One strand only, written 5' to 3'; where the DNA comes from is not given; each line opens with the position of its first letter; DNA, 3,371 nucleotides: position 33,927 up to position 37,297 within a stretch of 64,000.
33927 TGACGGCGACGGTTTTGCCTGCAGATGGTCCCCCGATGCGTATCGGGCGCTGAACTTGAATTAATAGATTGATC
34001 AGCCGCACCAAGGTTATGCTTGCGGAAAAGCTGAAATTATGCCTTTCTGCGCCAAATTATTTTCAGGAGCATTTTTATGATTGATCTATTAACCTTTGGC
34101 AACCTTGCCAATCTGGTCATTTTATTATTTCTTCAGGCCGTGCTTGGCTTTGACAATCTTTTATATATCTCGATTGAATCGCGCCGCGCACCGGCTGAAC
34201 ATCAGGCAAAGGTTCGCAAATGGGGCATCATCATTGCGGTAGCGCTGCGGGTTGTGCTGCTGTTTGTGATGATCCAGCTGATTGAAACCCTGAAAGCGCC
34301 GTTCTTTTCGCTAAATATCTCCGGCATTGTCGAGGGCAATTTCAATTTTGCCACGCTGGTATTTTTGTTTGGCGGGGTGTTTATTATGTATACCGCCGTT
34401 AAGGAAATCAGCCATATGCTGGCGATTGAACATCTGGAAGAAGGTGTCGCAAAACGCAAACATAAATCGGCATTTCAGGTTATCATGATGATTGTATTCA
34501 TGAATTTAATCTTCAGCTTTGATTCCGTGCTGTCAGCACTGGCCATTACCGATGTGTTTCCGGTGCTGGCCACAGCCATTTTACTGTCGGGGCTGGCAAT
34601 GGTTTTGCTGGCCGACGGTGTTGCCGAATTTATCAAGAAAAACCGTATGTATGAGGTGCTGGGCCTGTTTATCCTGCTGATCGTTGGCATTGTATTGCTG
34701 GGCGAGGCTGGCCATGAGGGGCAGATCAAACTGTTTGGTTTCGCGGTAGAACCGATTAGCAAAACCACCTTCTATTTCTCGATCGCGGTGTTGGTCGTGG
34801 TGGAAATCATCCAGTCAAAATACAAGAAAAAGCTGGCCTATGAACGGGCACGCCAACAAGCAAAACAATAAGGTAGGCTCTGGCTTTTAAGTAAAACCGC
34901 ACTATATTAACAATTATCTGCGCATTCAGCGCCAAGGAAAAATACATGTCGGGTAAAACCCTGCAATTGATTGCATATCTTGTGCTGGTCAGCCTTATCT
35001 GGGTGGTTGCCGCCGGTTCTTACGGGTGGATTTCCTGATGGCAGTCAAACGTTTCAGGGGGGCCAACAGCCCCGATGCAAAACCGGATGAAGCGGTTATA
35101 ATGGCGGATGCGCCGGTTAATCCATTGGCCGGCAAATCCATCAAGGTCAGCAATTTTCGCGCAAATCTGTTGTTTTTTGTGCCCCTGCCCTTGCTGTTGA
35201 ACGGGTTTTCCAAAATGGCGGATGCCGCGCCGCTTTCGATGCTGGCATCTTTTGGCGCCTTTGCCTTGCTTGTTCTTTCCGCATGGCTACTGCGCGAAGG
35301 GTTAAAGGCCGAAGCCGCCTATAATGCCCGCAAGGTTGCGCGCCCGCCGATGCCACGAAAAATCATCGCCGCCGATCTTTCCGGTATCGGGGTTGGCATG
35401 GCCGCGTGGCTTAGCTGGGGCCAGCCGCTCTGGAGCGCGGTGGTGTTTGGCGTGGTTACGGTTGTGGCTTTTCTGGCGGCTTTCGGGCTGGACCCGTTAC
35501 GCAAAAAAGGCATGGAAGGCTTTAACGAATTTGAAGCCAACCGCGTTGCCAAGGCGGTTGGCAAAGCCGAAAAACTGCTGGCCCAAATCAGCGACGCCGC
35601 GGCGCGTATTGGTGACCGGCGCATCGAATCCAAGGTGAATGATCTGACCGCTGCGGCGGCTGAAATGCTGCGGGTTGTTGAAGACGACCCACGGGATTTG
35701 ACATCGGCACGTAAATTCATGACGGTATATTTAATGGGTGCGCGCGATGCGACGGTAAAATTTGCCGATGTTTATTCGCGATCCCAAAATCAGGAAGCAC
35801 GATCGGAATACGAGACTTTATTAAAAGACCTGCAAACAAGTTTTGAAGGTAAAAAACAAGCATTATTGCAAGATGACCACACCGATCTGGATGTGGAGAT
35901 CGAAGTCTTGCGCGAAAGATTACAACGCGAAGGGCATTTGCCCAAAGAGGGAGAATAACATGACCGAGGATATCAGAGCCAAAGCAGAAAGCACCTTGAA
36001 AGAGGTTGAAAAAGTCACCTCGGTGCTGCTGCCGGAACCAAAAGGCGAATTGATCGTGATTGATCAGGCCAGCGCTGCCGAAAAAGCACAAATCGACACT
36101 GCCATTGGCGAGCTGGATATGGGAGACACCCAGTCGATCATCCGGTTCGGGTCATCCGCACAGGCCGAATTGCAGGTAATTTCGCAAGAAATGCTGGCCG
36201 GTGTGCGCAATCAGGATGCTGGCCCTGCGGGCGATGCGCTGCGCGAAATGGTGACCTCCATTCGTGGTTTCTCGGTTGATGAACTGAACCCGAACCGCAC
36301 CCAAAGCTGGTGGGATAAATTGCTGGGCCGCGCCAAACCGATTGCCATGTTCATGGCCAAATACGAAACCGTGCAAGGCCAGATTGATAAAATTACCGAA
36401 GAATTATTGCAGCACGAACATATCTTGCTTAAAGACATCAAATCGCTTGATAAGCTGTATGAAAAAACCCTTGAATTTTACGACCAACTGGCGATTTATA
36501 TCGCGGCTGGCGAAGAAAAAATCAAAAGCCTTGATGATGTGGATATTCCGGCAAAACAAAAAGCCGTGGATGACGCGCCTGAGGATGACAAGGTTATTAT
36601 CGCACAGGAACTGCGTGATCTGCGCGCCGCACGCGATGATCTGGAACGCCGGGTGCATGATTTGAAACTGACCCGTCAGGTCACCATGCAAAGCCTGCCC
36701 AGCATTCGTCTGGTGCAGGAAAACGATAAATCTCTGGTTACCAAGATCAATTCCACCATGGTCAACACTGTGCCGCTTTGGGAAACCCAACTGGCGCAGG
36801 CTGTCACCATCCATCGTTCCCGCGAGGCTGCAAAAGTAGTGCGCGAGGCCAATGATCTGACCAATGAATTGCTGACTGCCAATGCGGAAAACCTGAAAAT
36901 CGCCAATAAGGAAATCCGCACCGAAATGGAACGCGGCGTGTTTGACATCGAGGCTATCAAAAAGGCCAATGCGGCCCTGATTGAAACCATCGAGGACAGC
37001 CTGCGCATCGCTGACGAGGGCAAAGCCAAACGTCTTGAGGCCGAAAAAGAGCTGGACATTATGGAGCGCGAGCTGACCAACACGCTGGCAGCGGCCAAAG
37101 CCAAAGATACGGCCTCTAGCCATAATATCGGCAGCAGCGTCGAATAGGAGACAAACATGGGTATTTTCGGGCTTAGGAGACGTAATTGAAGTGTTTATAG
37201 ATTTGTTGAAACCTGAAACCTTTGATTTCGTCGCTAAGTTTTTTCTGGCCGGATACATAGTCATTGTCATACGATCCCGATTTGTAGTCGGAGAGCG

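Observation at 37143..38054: ~0.9-kb AT-rich insertion flanked by 27-bp direct repeats that duplicate the RBS and start of the downstream gene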

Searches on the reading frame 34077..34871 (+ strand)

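Call 4: search_protein_families(library=pfam, proteins=[window:34077-34871:+], max_evalue=0.01)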
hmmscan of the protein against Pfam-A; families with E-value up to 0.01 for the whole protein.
window:34077-34871:+ (264 aa): 1 family
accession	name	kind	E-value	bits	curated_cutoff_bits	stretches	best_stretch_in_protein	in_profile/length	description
PF03741.22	TerC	-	6.4e-39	134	27.8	1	16-208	3-175/178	Integral membrane protein TerC family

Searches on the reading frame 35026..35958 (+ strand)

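Call 4: search_protein_families(library=pfam, proteins=[window:35026-35958:+], max_evalue=0.01)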
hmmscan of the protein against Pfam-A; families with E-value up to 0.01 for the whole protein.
window:35026-35958:+ (310 aa): 1 family
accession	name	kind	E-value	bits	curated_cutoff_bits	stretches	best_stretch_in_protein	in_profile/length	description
PF10112.14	Halogen_Hydrol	-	1e-28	101.1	29.8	1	120-295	11-191/191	5-bromo-4-chloroindolyl phosphate hydrolysis protein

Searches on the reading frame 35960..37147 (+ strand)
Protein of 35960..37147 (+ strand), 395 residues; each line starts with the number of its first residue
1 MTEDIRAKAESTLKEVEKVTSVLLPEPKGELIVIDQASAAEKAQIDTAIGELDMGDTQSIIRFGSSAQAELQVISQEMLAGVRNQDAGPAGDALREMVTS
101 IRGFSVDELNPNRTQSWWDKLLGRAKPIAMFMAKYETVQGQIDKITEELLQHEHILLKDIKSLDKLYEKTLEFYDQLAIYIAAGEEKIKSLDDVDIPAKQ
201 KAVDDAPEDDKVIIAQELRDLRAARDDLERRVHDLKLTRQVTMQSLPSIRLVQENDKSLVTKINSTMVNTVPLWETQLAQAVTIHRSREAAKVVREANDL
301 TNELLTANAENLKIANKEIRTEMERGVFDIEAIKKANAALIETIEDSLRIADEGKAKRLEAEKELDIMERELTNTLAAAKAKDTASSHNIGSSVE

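Call 4: search_protein_families(library=pfam, proteins=[window:35960-37147:+], max_evalue=0.01)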
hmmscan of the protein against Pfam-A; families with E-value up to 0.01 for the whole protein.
window:35960-37147:+ (395 aa): 1 family
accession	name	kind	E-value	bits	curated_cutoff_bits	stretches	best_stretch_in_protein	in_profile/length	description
PF05816.16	TelA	-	6.5e-105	351.3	30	1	50-377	6-331/332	Toxic anion resistance protein (TelA)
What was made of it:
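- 35960..37147 (+): telA (395 aa), the left flank. Its stop codon TAG (37145-37147) lies inside repeat copy 1. Pfam TelA PF05816, E = 6.5e-105 (call 4).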

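Call 8: search_protein_families(library=padloc, proteins=[window:35960-37147:+], max_evalue=0.01)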
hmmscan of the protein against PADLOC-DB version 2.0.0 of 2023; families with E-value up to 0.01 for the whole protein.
window:35960-37147:+ (395 aa): 0 families
